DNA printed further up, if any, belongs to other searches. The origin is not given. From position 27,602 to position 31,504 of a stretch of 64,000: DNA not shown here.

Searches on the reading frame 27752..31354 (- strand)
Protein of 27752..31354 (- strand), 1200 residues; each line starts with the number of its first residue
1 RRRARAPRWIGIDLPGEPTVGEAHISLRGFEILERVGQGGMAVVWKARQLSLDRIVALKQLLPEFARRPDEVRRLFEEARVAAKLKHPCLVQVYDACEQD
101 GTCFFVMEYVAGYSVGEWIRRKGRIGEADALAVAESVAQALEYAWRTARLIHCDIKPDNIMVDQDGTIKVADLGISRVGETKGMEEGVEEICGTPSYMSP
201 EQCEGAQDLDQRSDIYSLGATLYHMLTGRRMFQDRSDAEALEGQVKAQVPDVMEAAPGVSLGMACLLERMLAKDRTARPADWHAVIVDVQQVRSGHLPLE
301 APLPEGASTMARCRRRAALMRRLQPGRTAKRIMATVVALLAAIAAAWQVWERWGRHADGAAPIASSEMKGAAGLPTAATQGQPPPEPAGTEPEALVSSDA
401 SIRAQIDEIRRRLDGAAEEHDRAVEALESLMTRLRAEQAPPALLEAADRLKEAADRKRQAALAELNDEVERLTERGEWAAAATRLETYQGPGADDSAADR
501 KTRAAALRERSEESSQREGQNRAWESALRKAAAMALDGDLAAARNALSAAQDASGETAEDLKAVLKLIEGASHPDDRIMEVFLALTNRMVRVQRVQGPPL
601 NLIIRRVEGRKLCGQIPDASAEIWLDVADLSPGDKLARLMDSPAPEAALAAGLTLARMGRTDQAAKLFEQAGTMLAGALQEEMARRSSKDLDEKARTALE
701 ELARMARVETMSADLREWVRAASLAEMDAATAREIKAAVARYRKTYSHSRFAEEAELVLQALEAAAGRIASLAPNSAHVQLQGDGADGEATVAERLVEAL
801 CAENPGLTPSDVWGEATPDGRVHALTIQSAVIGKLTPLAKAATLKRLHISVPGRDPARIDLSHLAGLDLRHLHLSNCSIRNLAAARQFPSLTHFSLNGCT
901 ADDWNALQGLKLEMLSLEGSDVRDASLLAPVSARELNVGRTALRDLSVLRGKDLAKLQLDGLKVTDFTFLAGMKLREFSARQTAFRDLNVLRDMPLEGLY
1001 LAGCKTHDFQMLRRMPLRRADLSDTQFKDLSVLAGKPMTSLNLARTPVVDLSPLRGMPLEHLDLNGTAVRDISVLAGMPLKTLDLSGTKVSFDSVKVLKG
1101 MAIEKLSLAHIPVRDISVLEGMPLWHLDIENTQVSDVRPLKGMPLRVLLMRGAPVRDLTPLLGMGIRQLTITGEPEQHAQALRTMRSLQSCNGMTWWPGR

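Call 51: search_protein_families(library=pfam, proteins=[window:27752-31354:-], max_evalue=0.00001)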
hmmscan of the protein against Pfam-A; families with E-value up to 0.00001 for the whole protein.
window:27752-31354:- (1200 aa): 3 families
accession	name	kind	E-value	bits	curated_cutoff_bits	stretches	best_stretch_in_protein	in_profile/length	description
PF00069.31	Pkinase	-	5.6e-50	170.6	31.7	1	30-280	1-253/263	Protein kinase domain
PF07714.23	PK_Tyr_Ser-Thr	-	2.2e-29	103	23.1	1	31-279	2-249/258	Protein tyrosine and serine/threonine kinase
PF12799.13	LRR_4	-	2.2e-14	53.6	27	0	869-904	3-39/44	Leucine Rich repeats (2 copies)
